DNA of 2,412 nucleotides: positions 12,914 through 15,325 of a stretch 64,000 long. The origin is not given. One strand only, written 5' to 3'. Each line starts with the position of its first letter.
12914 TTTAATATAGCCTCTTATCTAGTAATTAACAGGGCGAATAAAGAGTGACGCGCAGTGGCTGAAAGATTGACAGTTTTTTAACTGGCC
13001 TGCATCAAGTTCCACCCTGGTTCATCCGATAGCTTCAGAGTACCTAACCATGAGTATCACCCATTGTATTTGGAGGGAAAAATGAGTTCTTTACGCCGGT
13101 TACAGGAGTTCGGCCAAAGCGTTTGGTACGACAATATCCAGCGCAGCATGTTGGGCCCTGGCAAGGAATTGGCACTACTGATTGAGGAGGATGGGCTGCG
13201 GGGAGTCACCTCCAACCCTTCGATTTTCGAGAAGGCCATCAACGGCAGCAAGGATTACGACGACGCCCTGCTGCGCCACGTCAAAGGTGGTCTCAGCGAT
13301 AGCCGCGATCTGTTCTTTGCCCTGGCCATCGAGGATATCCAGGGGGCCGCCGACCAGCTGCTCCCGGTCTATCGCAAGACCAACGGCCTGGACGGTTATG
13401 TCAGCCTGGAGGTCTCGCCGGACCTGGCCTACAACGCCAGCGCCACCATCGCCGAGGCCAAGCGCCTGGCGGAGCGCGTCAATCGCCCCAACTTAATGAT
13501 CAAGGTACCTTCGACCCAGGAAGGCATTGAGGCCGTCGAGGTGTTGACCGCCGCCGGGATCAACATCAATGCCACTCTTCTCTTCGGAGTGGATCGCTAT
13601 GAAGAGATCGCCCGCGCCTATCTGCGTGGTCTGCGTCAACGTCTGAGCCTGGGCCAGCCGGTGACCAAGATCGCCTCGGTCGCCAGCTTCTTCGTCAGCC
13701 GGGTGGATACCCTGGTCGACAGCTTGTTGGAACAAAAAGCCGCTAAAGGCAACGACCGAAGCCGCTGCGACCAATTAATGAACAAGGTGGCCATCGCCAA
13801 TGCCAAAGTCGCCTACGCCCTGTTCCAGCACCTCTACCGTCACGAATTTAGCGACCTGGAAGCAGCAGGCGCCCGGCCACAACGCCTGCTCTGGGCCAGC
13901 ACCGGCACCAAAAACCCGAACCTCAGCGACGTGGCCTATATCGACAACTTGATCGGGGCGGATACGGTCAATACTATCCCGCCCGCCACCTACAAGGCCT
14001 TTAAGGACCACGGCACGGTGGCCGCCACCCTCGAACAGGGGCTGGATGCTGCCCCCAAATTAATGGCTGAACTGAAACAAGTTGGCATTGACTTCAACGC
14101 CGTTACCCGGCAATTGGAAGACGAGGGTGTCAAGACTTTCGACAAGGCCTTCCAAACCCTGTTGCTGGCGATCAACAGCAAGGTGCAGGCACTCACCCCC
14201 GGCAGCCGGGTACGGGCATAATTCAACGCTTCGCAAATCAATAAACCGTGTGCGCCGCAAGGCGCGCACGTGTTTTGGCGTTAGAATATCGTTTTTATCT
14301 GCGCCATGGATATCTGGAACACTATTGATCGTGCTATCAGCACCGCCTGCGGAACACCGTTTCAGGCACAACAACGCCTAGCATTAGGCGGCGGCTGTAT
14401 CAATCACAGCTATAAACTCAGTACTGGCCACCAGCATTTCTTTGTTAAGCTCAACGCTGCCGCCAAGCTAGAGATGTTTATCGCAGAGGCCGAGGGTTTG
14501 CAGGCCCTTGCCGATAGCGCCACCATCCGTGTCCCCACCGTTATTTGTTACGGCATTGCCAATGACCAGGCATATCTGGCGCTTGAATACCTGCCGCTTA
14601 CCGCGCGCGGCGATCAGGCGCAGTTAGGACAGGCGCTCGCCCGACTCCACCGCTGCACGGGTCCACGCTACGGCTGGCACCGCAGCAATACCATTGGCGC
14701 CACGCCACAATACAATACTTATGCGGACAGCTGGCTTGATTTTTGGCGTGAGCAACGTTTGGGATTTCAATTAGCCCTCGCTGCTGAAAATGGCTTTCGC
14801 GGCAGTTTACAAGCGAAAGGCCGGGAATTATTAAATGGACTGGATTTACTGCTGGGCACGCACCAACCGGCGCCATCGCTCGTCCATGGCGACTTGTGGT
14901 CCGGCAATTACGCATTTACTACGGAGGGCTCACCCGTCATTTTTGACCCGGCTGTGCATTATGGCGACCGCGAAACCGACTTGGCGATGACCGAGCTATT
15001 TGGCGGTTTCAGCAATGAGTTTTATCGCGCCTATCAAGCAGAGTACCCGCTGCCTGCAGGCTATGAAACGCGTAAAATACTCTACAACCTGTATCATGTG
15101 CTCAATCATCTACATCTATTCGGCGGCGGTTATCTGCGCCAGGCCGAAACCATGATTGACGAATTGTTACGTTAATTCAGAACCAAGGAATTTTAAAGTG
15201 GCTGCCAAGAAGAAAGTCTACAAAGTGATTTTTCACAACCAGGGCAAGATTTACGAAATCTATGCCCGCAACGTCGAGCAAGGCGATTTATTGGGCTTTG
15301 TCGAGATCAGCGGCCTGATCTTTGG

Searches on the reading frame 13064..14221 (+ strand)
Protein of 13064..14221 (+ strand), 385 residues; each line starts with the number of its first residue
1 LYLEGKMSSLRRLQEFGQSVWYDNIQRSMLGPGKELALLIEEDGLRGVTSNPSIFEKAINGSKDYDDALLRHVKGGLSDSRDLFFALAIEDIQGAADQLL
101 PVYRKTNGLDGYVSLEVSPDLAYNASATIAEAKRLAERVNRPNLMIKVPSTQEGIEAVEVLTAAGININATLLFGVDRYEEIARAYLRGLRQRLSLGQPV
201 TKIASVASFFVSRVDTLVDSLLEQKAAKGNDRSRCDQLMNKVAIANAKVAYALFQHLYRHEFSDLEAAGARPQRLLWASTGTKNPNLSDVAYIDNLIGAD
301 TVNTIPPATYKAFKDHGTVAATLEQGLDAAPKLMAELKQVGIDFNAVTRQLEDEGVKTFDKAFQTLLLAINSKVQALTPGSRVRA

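Call 81: search_protein_families(library=pfam, proteins=[window:13064-14221:+], max_evalue=0.00001)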
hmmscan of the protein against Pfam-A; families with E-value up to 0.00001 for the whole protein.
window:13064-14221:+ (385 aa): 1 family
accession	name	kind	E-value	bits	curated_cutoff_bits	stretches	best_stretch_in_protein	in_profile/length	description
PF00923.25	TAL_FSA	-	1.2e-83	281.2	27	1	20-368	1-283/285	Transaldolase/Fructose-6-phosphate aldolase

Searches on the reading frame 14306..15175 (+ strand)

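Call 81: search_protein_families(library=pfam, proteins=[window:14306-15175:+], max_evalue=0.00001)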
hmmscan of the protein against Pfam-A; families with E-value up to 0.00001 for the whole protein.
window:14306-15175:+ (289 aa): 2 families
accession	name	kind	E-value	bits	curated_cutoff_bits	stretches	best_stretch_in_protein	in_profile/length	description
PF03881.20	Fructosamin_kin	-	1.2e-112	376.2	22.4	1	4-289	2-287/288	Fructosamine kinase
PF01636.29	APH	-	2.5e-17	63.9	23.2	1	26-254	4-234/239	Phosphotransferase enzyme family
